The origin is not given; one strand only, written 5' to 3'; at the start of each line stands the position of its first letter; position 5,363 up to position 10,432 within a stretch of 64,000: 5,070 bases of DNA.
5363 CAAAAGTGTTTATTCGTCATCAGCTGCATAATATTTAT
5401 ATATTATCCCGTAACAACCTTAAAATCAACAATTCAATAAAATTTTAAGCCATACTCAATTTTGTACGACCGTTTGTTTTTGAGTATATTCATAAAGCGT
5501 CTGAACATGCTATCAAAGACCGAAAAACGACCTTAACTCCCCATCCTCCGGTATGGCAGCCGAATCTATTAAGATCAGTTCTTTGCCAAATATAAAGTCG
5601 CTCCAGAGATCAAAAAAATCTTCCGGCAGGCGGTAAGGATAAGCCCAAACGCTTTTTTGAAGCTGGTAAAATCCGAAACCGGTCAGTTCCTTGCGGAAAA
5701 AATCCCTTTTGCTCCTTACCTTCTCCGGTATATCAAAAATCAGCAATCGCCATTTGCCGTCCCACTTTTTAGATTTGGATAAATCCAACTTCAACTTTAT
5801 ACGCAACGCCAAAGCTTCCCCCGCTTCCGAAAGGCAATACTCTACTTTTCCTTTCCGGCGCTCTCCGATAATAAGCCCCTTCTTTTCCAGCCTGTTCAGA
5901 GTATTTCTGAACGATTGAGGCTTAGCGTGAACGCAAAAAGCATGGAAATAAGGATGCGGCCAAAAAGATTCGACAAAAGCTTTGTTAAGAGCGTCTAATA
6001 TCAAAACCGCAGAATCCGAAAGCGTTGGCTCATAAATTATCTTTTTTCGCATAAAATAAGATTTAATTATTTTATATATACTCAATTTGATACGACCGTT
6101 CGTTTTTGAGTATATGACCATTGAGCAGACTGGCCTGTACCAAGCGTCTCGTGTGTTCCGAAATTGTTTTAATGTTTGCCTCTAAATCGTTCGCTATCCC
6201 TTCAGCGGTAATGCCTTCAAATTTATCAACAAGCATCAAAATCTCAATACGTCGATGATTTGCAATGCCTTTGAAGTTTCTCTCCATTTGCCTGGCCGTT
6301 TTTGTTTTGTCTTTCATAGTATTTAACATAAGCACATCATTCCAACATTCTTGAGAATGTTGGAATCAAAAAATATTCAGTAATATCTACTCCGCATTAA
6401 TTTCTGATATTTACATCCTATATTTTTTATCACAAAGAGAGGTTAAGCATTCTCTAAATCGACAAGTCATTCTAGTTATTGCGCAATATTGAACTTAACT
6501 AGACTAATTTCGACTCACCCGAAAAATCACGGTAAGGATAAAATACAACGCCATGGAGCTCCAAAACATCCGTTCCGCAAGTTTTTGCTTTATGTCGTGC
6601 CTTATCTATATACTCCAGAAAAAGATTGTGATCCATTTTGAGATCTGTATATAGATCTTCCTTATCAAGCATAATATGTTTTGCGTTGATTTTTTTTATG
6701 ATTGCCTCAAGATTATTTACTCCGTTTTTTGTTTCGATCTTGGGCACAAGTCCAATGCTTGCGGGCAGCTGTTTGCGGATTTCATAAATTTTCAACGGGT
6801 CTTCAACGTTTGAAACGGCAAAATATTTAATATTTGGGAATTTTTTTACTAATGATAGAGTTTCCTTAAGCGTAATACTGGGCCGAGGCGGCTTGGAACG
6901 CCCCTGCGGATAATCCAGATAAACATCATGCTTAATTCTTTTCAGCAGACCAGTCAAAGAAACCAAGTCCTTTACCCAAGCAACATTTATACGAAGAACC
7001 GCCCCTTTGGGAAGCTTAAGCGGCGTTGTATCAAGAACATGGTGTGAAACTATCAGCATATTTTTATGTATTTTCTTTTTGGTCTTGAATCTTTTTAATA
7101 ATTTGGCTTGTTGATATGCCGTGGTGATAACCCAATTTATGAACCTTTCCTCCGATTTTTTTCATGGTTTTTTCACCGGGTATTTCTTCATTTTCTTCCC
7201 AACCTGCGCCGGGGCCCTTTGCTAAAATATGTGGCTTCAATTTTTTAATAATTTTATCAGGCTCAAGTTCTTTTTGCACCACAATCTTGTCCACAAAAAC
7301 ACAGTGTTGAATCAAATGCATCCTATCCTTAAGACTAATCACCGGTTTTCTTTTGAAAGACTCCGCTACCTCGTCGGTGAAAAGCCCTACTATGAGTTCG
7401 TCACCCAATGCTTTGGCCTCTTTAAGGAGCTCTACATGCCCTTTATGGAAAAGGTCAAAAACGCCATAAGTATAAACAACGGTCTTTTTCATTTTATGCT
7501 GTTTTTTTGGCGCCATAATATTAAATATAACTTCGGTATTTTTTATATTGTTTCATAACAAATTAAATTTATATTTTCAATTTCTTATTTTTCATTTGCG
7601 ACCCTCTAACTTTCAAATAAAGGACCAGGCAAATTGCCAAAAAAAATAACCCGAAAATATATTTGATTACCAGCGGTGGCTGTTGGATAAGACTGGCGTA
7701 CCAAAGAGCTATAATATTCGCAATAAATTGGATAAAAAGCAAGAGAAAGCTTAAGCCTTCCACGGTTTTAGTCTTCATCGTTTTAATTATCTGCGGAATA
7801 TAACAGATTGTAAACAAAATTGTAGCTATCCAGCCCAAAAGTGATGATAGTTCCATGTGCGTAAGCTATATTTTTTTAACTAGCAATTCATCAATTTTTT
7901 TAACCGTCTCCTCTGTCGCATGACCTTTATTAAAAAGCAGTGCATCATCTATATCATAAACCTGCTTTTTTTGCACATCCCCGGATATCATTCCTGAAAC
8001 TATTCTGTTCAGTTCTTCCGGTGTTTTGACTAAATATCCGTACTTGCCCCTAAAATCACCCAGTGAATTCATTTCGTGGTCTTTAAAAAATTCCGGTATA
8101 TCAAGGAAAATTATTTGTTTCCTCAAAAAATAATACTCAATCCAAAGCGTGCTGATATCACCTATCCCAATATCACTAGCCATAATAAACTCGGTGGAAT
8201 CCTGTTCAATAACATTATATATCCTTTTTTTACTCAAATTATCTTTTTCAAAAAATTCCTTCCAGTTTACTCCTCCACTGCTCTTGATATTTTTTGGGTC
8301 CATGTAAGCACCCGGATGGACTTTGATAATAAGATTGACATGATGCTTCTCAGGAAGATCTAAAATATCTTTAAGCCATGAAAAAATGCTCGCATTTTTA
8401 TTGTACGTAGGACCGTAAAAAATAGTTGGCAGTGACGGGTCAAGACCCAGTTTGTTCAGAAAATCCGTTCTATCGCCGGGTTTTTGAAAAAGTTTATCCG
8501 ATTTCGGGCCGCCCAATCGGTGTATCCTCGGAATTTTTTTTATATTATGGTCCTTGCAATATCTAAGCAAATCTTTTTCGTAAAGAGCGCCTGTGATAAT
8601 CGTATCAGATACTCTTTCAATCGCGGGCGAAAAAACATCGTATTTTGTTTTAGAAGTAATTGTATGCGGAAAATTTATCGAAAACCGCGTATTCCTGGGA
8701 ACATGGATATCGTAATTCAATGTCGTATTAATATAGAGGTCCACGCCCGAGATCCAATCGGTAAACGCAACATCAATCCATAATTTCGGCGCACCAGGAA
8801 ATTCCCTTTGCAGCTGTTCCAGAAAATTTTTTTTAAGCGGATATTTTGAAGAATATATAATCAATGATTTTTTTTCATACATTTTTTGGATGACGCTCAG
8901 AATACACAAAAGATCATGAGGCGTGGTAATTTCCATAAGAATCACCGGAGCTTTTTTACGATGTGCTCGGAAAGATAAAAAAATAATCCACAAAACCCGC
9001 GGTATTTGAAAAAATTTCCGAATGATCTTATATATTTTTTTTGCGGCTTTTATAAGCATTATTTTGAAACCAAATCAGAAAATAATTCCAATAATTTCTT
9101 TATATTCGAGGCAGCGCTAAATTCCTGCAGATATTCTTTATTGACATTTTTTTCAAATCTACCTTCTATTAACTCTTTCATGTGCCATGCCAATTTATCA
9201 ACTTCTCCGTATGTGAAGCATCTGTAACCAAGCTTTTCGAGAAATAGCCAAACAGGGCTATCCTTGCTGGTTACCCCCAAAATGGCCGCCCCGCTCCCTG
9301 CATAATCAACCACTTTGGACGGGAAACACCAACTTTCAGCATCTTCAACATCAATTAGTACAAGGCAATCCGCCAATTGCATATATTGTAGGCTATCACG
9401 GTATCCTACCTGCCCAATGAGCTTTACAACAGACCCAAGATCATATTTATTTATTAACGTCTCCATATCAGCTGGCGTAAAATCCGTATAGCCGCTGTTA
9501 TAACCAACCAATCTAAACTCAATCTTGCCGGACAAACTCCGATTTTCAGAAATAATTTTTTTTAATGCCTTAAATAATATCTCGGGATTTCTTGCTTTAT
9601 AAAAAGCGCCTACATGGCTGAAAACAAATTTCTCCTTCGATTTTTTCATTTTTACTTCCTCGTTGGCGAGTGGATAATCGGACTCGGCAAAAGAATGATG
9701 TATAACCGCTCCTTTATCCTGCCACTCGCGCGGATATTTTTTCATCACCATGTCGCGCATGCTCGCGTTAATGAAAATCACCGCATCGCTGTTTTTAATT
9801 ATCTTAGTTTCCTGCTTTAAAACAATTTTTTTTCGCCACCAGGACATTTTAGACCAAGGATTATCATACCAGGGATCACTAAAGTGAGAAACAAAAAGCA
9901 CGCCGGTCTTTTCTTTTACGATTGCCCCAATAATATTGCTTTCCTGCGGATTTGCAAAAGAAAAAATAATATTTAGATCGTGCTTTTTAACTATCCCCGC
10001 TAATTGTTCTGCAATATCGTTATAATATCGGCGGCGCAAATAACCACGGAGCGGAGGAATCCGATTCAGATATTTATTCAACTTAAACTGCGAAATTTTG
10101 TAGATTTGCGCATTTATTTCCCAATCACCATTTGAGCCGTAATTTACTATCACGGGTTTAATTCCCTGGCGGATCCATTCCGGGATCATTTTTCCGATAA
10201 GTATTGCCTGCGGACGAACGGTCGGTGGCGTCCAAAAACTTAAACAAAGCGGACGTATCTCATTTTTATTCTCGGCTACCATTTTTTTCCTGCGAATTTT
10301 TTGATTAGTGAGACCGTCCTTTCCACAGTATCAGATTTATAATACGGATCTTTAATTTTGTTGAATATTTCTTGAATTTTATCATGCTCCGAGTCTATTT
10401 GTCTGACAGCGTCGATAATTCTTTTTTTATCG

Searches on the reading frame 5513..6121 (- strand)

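Call 48: search_protein_families(library=pfam, proteins=[window:5513-6121:-], max_evalue=0.1)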
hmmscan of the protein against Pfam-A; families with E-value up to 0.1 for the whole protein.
window:5513-6121:- (202 aa): 3 families
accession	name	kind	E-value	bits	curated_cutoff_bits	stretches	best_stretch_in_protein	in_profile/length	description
PF20803.2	PaaX_M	-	1.7e-19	70.1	24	1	118-184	2-68/83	PaaX protein central Cas2-like domain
PF07848.18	PaaX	-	0.0062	17.2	24.8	1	69-101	38-70/70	PaaX-like protein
PF01638.23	HxlR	-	0.099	12.9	20.8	0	73-107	38-75/91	HxlR-like helix-turn-helix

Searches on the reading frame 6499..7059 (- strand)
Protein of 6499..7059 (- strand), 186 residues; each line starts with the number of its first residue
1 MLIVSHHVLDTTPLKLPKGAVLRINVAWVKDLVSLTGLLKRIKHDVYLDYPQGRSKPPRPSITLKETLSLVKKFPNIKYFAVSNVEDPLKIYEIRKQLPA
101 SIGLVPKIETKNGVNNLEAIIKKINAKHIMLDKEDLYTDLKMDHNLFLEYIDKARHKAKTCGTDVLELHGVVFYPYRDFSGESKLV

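Call 48: search_protein_families(library=pfam, proteins=[window:6499-7059:-], max_evalue=0.1)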
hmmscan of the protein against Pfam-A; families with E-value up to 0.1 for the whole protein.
window:6499-7059:- (186 aa): 2 families
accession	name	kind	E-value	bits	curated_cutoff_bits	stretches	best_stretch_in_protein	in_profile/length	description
PF03328.21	HpcH_HpaI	-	3.9e-05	23.5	25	1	98-162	116-180/221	HpcH/HpaI aldolase/citrate lyase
PF00224.27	PK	-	0.00096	18.8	30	1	79-145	192-259/328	Pyruvate kinase, barrel domain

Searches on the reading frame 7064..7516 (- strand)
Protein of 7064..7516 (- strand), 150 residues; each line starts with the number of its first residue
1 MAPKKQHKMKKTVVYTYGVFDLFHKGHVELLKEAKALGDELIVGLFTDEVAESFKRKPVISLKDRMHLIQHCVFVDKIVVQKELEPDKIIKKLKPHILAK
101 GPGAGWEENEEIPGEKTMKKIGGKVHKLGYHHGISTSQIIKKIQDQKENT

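Call 72: search_protein_families(library=ncbifam, proteins=[window:7064-7516:-], max_evalue=0.0001)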
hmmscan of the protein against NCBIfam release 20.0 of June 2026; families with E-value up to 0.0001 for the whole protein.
window:7064-7516:- (150 aa): 10 families
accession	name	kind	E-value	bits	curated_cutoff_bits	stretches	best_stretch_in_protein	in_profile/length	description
TIGR02199.1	rfaE_dom_II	equivalog_domain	4.2e-35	120.7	181.5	1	5-144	5-143/144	D-glycero-beta-D-manno-heptose 1-phosphate adenylyltransferase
NF008454.0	PRK11316.1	equivalog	1.9e-31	109.2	521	1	7-146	336-474/475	bifunctional D-glycero-beta-D-manno-heptose-7-phosphate kinase/D-glycero-beta-D-manno-heptose 1-phosphate adenylyltransferase HldE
TIGR00125.1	cyt_tran_rel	domain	2e-20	72.7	27.7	1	13-76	1-63/65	adenylyltransferase/cytidyltransferase family protein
TIGR01518.1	g3p_cytidyltrns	equivalog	4.5e-16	59.1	165.4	1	14-142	1-124/125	glycerol-3-phosphate cytidylyltransferase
NF001985.0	PRK00777.1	subfamily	2.6e-12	47.1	104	1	9-73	4-66/157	pantetheine-phosphate adenylyltransferase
NF002250.0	PRK01170.1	subfamily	5e-08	32.8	489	1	17-71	6-59/322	bifunctional pantetheine-phosphate adenylyltransferase/NTP phosphatase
NF045965.1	RibF_rel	equivalog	9.8e-08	31.8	200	1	6-94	8-107/279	FAD synthase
NF005518.0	PRK07143.1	equivalog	5.8e-07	29.2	232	1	8-81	12-88/281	hypothetical protein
TIGR01510.1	coaD_prev_kdtB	equivalog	1.5e-06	28.3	103.3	1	14-74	3-57/155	pantetheine-phosphate adenylyltransferase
NF004162.0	PRK05627.1-5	equivalog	5.4e-05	22.8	241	1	8-94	10-105/304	bifunctional riboflavin kinase/FAD synthetase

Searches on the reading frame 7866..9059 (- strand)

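Call 13: search_protein_families(library=ncbifam, proteins=[window:7866-9059:-], max_evalue=0.001)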
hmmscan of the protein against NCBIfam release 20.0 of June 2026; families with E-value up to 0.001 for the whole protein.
window:7866-9059:- (397 aa): 1 family
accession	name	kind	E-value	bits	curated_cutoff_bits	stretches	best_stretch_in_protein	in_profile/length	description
NF046086.1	BFO_1060_trans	domain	4.2e-06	26.1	200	1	238-392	218-363/365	BFO_1060 family glycosyltransferase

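Call 48: search_protein_families(library=pfam, proteins=[window:7866-9059:-], max_evalue=0.1)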
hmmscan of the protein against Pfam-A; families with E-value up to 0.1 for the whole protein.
window:7866-9059:- (397 aa): 3 families
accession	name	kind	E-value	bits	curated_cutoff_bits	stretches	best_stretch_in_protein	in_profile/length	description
PF04464.20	Glyphos_transf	-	6.4e-07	29.1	22.1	1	177-319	158-292/367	CDP-Glycerol:Poly(glycerophosphate) glycerophosphotransferase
PF10151.14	TMEM214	-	0.026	13.5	27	1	78-164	117-194/660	TMEM214, C-terminal, caspase 4 activator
PF05797.17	Rep_4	-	0.045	14.2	27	0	3-85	23-99/108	Yeast trans-acting factor (REP1/REP2)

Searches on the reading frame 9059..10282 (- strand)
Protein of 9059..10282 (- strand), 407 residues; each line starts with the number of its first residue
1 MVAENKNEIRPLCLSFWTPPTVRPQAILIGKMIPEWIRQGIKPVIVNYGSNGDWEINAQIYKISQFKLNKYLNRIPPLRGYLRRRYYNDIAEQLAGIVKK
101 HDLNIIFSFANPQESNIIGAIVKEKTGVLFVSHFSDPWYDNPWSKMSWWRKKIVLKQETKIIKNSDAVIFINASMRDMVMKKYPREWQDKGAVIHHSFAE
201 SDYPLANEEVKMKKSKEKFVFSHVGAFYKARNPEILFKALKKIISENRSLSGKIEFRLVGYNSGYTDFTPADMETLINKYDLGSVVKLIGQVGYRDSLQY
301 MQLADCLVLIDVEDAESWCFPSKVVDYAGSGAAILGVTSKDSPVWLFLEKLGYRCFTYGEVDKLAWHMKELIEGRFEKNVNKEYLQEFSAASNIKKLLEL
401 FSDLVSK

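Call 48: search_protein_families(library=pfam, proteins=[window:9059-10282:-], max_evalue=0.1)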
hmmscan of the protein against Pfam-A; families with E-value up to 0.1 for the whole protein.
window:9059-10282:- (407 aa): 3 families
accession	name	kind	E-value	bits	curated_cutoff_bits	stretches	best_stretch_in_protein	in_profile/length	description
PF13439.12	Glyco_transf_4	-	2.1e-06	28.3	28.5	1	34-195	13-163/170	Glycosyltransferase Family 4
PF00534.26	Glycos_transf_1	-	3.3e-06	27.2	26.4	1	211-338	8-123/172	Glycosyl transferases group 1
PF13579.12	Glyco_trans_4_4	-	0.0022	18.8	29.7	1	82-178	55-141/158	Glycosyl transferase 4-like domain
